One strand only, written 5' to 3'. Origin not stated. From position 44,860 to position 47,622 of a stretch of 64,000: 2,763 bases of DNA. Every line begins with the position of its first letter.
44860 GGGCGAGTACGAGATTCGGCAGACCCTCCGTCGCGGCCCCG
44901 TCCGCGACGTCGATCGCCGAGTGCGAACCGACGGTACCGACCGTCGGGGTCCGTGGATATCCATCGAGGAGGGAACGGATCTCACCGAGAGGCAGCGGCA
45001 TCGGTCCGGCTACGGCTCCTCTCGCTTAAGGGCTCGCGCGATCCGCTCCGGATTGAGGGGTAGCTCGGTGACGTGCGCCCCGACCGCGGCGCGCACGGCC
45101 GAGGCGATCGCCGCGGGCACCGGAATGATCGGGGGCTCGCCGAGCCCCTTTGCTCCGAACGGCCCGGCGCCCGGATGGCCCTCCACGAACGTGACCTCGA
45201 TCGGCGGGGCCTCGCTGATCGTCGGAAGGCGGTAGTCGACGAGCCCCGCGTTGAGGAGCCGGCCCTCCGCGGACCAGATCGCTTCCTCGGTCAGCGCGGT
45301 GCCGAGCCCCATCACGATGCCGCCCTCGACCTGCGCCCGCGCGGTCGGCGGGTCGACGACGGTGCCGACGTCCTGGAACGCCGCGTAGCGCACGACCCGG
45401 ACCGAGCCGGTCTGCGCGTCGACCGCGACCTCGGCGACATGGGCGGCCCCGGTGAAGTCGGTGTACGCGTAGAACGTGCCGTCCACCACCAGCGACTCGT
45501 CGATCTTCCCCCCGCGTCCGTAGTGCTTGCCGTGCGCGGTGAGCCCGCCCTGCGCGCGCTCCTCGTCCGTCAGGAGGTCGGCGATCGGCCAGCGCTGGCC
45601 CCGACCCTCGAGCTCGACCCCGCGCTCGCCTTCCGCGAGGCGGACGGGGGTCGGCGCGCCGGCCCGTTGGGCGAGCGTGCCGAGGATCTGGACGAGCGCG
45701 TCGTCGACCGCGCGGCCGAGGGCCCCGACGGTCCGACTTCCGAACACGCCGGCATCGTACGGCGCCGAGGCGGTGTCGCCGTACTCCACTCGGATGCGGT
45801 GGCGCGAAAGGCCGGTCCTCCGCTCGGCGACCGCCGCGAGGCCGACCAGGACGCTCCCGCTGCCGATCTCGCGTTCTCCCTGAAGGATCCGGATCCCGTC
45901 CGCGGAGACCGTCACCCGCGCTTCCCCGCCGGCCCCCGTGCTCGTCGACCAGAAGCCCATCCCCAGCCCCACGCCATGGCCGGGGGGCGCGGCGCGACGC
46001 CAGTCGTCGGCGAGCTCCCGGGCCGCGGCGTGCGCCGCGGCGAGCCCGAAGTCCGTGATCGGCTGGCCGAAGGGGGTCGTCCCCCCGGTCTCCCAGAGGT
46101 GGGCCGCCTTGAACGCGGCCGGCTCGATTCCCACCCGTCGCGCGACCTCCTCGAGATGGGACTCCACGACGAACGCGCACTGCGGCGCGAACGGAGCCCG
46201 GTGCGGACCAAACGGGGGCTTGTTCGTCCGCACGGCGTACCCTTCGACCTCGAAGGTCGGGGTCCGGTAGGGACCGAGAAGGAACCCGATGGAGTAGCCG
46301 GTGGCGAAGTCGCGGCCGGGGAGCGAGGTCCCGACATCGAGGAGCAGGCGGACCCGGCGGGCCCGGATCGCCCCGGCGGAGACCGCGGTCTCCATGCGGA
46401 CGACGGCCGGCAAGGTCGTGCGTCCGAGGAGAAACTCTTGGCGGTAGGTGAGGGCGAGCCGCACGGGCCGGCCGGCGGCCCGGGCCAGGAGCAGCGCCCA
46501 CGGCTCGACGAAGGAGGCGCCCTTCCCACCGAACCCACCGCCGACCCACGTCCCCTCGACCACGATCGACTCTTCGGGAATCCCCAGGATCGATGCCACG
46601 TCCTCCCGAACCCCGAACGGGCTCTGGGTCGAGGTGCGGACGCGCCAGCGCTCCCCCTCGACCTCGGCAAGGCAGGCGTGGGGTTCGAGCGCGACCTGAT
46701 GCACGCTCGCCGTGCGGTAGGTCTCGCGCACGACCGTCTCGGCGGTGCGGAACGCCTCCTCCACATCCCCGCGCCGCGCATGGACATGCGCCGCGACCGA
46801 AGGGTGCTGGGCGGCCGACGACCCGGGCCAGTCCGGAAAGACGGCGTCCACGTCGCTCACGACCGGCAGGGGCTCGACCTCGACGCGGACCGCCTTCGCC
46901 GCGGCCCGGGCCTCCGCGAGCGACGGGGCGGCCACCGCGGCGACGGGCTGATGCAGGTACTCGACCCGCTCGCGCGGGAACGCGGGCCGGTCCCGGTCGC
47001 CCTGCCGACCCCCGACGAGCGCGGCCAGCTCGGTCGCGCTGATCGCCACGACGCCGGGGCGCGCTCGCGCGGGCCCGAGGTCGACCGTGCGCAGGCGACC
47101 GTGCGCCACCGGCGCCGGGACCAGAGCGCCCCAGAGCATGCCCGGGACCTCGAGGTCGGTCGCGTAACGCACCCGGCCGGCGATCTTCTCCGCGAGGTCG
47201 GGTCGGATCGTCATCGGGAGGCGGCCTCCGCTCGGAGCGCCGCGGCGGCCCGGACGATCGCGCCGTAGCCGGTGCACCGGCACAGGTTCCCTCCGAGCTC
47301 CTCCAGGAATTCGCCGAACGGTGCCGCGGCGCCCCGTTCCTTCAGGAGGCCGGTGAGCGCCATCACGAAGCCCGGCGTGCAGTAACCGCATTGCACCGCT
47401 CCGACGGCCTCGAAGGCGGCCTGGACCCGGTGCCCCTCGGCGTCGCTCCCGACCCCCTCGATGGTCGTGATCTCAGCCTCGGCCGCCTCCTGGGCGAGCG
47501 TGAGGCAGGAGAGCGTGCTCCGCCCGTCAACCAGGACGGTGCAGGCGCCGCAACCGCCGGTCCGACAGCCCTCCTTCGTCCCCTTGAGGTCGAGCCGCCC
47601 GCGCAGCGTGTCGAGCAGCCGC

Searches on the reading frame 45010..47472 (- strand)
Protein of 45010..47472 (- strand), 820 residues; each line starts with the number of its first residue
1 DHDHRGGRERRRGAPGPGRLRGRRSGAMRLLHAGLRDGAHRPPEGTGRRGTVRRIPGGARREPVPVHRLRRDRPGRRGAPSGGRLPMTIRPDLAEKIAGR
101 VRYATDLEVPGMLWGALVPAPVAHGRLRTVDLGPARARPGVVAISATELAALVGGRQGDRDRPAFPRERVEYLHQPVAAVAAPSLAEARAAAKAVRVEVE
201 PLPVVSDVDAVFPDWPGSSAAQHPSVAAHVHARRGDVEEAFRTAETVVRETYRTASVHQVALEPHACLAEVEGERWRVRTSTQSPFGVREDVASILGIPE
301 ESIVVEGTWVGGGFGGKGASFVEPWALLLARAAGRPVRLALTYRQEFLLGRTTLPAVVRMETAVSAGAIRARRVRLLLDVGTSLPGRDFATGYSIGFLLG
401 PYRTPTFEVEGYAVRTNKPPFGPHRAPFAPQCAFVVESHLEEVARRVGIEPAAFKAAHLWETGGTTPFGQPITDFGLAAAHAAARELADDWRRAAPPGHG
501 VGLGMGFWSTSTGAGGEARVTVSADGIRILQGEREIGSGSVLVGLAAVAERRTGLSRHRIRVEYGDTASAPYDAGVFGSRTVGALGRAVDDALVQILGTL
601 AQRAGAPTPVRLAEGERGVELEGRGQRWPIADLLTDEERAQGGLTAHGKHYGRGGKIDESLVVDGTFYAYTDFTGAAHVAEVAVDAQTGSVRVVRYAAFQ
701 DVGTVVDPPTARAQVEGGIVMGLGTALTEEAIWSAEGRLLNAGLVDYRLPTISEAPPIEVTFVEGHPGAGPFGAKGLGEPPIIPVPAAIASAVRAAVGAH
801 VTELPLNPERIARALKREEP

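Call 13: search_protein_families(library=pfam, proteins=[window:45010-47472:-], max_evalue=0.001)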
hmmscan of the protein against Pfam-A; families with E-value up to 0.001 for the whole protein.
window:45010-47472:- (820 aa): 3 families
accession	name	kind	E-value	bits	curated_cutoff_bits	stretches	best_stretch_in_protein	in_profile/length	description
PF02738.23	MoCoBD_1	-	9.3e-59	198.9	27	1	227-455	9-240/244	Molybdopterin cofactor-binding domain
PF20256.3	MoCoBD_2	-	1.1e-49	169.9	27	1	496-756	22-283/283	Molybdopterin cofactor-binding domain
PF01315.27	Ald_Xan_dh_C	-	4.4e-18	66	31.3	1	99-203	2-110/110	Aldehyde oxidase and xanthine dehydrogenase, a/b hammerhead domain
